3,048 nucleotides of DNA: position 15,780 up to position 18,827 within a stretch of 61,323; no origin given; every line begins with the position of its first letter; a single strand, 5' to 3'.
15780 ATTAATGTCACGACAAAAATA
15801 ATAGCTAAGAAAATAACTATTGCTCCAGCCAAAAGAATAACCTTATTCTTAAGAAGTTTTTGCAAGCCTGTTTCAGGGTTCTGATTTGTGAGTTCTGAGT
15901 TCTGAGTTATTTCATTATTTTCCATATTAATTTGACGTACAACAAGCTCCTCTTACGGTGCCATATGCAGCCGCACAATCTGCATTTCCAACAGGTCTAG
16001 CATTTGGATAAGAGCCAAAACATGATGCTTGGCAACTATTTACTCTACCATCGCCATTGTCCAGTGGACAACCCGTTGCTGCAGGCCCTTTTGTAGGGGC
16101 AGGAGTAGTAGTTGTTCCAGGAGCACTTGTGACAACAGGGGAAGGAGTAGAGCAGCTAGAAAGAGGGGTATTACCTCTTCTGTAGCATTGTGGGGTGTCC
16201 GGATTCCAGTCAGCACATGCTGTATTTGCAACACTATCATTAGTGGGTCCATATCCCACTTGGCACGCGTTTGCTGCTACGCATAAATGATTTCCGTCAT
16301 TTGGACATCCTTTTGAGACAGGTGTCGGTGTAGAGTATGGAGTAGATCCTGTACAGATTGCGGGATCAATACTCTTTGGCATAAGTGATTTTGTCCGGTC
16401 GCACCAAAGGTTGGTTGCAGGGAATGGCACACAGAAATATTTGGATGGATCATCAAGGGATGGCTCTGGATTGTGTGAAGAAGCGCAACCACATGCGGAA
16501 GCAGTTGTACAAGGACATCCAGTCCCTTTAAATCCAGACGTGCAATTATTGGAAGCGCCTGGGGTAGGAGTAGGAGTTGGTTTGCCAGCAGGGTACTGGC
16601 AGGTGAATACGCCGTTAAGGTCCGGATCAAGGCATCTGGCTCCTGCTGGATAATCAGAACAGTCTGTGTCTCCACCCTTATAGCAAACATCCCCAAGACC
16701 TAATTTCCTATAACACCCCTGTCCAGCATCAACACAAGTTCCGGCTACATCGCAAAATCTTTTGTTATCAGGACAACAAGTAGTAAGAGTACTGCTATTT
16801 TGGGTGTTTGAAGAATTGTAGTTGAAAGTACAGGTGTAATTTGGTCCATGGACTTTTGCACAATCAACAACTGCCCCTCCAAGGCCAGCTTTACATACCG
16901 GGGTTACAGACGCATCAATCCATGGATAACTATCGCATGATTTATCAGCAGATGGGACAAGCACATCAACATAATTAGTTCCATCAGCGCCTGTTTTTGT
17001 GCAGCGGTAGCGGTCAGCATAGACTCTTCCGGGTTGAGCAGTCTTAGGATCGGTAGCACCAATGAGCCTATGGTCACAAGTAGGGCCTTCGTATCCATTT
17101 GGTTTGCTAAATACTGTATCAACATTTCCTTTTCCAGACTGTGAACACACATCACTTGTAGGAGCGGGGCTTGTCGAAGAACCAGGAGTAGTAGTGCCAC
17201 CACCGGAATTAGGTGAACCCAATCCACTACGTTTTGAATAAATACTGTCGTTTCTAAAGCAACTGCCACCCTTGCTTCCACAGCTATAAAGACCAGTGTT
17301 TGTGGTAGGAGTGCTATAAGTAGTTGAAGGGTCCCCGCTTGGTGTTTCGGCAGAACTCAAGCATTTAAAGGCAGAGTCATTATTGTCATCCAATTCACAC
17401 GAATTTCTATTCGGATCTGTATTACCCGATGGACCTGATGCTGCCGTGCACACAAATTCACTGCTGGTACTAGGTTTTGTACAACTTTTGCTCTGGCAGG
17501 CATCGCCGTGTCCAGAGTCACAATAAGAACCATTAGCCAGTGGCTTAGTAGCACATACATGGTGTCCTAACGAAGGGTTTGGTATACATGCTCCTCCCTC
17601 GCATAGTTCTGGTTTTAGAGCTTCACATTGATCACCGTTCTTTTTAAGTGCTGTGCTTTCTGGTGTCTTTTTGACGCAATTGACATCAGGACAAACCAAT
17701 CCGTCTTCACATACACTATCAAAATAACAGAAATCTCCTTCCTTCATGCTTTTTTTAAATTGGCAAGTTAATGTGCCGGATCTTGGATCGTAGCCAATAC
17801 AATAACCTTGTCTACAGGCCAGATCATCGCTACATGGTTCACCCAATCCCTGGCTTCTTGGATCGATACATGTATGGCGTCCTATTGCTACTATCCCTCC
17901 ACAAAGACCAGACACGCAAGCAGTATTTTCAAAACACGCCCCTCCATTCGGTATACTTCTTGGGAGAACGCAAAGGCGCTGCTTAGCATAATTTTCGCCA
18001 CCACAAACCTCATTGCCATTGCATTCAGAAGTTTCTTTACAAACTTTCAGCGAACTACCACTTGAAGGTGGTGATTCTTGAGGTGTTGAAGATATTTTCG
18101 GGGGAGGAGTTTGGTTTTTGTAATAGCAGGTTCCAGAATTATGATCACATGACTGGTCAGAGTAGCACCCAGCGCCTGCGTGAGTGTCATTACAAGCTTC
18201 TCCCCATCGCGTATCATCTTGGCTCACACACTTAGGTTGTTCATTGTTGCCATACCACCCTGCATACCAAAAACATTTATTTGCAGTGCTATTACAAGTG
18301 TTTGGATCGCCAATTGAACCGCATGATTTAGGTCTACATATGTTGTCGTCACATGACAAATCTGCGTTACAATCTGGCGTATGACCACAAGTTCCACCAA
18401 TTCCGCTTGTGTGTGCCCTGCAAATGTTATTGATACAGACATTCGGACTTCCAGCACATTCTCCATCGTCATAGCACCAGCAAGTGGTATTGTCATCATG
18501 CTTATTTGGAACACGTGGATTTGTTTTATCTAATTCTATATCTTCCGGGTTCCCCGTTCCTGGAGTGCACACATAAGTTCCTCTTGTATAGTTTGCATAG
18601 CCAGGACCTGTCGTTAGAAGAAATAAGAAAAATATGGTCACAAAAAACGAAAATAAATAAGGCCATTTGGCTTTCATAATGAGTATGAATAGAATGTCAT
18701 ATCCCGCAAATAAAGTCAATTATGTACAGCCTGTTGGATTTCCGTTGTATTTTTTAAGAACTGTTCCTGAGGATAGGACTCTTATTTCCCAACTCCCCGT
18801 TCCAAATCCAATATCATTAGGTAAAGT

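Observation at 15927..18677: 917-aa bacterial protein with 82 cysteines built from a tandem 4-Cys module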

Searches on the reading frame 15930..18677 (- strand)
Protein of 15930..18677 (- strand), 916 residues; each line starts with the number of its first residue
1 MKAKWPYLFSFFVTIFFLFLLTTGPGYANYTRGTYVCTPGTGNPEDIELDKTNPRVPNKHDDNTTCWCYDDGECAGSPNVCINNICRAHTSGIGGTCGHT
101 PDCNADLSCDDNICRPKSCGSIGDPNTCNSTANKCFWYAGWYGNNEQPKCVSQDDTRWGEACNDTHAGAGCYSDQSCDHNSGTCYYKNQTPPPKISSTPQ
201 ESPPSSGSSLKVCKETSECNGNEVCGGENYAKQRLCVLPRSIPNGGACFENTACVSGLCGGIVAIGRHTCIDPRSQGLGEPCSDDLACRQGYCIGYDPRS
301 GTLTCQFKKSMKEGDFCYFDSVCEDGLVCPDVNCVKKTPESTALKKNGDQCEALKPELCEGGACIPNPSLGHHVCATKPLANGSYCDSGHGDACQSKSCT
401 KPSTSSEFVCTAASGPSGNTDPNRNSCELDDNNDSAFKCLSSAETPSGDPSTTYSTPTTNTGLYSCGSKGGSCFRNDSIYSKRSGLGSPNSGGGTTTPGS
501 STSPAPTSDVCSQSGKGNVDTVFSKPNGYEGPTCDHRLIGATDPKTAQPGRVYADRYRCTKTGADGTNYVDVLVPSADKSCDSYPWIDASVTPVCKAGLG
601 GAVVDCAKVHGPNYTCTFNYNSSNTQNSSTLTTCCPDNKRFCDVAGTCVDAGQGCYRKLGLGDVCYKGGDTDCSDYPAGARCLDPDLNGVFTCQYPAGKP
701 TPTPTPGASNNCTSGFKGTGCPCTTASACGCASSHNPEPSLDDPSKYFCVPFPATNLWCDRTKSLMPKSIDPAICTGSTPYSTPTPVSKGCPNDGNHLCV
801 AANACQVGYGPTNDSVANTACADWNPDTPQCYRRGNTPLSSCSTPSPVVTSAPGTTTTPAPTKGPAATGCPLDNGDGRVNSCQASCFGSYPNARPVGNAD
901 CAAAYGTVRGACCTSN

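Call 4: search_protein_families(library=pfam, proteins=[window:15930-18677:-], max_evalue=1)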
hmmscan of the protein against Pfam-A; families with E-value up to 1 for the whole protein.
window:15930-18677:- (916 aa): 0 families

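Call 5: search_protein_families(library=ncbifam, proteins=[window:15930-18677:-], max_evalue=10)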
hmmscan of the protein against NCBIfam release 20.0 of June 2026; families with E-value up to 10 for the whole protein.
window:15930-18677:- (916 aa): 0 families

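Call 7: find_homologous_proteins(query=window:15930-18677:-, max_evalue=0.001)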
Query window:15930-18677:- (916 aa): 4 proteins with E <= 0.001 among 6842 candidates.
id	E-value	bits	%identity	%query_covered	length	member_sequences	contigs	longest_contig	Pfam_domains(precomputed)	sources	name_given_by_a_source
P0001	0.0e+0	2153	100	100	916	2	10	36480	-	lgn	-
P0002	4.4e-298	1010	56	93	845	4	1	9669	-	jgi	-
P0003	8.9e-132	459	40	86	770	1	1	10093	-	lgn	-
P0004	3.7e-7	47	43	9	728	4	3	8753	-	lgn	-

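Call 8: search_solved_structures(query=window:15930-18677:-, max_evalue=10, show_alignments=3)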
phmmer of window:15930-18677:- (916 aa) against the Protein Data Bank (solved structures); distinct sequences matched with E-value up to 10: 0.

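Call 14: search_protein_families(library=pfam, proteins=[P0004, P0002, P0003], max_evalue=10)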
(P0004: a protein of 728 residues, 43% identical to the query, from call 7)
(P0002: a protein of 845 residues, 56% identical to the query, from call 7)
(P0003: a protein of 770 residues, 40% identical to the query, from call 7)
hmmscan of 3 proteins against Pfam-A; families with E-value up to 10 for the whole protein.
P0004 (728 aa): 1 family
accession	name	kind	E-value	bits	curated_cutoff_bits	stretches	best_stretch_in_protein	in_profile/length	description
PF05083.18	LST1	-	0.086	13.5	22.3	1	513-551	42-76/78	LST-1 protein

P0002 (845 aa): 0 families

P0003 (770 aa): 0 families

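Call 19: find_encoding_contigs(protein=P0002, flank=10000, max_places=3)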
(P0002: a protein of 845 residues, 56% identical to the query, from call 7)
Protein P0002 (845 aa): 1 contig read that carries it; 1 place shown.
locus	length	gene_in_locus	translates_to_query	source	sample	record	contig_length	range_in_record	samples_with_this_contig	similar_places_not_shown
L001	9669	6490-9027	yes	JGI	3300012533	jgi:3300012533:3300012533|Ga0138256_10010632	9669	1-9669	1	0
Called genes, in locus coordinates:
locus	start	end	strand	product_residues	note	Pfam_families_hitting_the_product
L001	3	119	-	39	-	?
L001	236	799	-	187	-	PF01765:RRF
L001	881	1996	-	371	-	PF02163:Peptidase_M50, PF13180:PDZ_2, PF00595:PDZ, PF17820:PDZ_6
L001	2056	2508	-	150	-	PF25025:EF-Ts_N (weak), PF00889:EF_TS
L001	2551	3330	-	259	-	PF00318:Ribosomal_S2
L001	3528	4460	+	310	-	PF00092:VWA, PF13519:VWA_2, PF13768:VWA_3 (weak)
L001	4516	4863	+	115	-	-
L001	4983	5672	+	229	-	PF01797:Y1_Tnp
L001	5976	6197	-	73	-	-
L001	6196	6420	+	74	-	-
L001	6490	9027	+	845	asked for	-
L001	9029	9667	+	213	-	?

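Call 20: find_encoding_contigs(protein=P0003, flank=10000, max_places=3)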
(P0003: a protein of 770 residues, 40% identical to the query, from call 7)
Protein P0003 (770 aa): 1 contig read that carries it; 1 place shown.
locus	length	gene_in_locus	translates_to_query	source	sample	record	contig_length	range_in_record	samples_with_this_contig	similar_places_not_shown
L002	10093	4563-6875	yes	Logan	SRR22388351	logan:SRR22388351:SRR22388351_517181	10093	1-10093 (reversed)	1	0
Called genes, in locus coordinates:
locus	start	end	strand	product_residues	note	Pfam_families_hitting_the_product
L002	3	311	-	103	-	?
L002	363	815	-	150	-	PF00889:EF_TS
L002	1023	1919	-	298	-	PF00318:Ribosomal_S2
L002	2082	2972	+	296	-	PF00092:VWA, PF13519:VWA_2 (weak)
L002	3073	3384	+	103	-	-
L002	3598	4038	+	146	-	-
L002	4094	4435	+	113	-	-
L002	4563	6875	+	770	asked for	-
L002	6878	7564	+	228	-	-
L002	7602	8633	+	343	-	-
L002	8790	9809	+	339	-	-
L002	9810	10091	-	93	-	?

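Call 21: find_encoding_contigs(protein=P0004, flank=10000, max_places=3)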
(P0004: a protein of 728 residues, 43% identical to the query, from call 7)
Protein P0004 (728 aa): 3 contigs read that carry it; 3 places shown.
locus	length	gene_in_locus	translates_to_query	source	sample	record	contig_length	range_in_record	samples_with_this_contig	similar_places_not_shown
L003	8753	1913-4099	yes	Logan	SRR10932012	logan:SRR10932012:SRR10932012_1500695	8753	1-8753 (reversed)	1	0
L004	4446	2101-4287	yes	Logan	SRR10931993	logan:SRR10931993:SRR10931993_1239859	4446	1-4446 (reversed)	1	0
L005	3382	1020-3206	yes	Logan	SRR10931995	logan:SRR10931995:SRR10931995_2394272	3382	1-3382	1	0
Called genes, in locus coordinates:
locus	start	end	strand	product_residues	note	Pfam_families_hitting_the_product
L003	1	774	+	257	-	?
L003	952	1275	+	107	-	-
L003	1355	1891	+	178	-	-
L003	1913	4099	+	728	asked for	-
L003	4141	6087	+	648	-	-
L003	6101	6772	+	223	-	-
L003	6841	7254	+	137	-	-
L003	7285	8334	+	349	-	-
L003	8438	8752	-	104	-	?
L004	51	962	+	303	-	PF00092:VWA, PF13519:VWA_2 (weak)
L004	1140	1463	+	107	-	-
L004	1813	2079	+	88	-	-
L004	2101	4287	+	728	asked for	-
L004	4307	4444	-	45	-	?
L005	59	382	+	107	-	-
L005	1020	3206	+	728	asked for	-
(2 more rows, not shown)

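Call 22: find_related_loci(query=A1, collection=genome_contigs, flank=10000)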
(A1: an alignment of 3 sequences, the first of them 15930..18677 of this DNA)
Query A1 (916 aa) in genome_contigs; peptide patterns used: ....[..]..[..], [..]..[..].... (x = any residue, [..] = any of these).
29 stretches matched a pattern, but none encodes a relative of the query by tblastn (E <= 1e-3).

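Call 37: find_related_loci(query=A1, collection=metagenome_contigs, flank=10000)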
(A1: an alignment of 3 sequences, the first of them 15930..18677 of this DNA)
Query A1 (916 aa) in metagenome_contigs; peptide patterns used: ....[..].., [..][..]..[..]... (x = any residue, [..] = any of these).
363 stretches matched a pattern; 1 encode a relative of the query (tblastn E <= 1e-3); 1 distinct loci.
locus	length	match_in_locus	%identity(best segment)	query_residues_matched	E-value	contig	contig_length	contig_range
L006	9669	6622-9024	56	67-916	0e+0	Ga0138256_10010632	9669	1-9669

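Call 46: search_protein_families(library=pfam, proteins=[L003:4141-6084:+], max_evalue=1)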
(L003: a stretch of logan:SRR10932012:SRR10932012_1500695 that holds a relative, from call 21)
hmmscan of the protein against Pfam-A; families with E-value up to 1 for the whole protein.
L003:4141-6084:+ (648 aa): 3 families
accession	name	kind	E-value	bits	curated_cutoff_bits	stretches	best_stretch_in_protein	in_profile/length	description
PF13229.12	Beta_helix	-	2.5e-15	56.9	25.9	1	78-192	16-125/158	Right handed beta helix region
PF05048.19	NosD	-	3.4e-13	50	23.6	1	48-204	16-174/212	Periplasmic copper-binding protein (NosD)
PF20585.4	Pectate_lyase_5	-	0.0061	17.2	24.3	1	59-116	38-103/126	Putative pectate lyase-like adhesive domain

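Call 71: predict_structure(alignment_id=A1)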
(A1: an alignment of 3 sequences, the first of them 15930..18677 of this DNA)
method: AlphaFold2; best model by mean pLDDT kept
length: 916 residues; sequences in the alignment: 3
mean_pLDDT: 33.1   pTM: 0.19
mean pLDDT of the five models: 33.1, 31.4, 30.6, 28.4, 26.4
residues with pLDDT >= 90: 0; 70-90: 0; 50-70: 91; < 50: 825
segments of 3 or more residues with pLDDT < 50: 1-12, 16-78, 81-86, 91-93, 114-216, 218-220, 222-604, 622-631, 652-654, 656-723, 725-728, 730-735, 737-747, 751-768, 770-791, 793-795, 803-826, 834-838, 843-916
pLDDT, mean of each block of 10 residues (from residue 1): 35 46 29 25 25 23 35 45 48 52 55 44 24 24 23 25 33 43 42 24 23 45 41 38 25 23 22 23 25 28 27 22 22 21 22 28 29 27 26 25 25 21 24 27 22 21 25 25 20 20 19 22 38 36 28 36 37 31 24 34 50 59 47 61 59 43 32 38 42 36 29 37 49 48 48 46 44 34 32 51 47 32 46 51 34 24 22 26 23 26 27 25
secondary structure, 60 per line:
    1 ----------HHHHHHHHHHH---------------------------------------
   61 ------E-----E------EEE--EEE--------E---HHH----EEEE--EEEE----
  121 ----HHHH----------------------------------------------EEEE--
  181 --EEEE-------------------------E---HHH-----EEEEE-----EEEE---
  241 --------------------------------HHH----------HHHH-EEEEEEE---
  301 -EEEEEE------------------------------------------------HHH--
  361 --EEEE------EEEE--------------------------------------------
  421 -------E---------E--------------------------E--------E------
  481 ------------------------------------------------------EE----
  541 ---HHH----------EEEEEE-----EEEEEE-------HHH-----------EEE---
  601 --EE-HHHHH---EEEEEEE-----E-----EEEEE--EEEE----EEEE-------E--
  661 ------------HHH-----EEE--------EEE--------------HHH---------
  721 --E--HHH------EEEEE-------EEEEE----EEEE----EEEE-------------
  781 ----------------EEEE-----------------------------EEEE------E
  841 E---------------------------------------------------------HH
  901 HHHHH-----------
elements in order (helices of 4 or more, strands of 3 or more residues): H11-21 E80-82 E85-87 E107-110 E113-116 H125-128 E175-178 E183-186 E224-228 E234-237 H286-289 E291-297 E302-307 E363-366 E373-376 E557-562 E568-573 E595-597 H606-610 E614-620 E632-636 E639-642 E647-650 E681-683 E692-694 E735-739 E747-751 E756-759 E764-767 E797-800 E830-833 H899-905

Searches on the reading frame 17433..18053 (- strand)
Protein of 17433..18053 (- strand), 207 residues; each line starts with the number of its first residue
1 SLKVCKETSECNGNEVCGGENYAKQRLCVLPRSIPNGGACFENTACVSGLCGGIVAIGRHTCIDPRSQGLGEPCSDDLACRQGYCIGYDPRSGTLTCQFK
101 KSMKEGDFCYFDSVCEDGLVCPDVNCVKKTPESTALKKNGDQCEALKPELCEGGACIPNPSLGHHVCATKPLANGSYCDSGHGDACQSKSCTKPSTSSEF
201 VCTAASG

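Call 14: search_protein_families(library=pfam, proteins=[window:17433-18053:-], max_evalue=10)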
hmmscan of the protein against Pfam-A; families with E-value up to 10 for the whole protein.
seq(207 aa): 1 family
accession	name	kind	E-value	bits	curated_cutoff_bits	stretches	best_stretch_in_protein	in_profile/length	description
PF18687.6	DUF5637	-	0.75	10.3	31.3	1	34-58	2-26/33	Family of unknown function (DUF5637)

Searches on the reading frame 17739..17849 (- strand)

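Call 14: search_protein_families(library=pfam, proteins=[window:17739-17849:-], max_evalue=10)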
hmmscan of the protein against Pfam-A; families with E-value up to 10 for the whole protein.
seq(37 aa): 1 family
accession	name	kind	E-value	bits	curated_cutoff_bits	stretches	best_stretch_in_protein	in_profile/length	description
PF25543.1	zf-CCCH_tandem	-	0.026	15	24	1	4-18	9-23/51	Tandem CCCH zinc finger domains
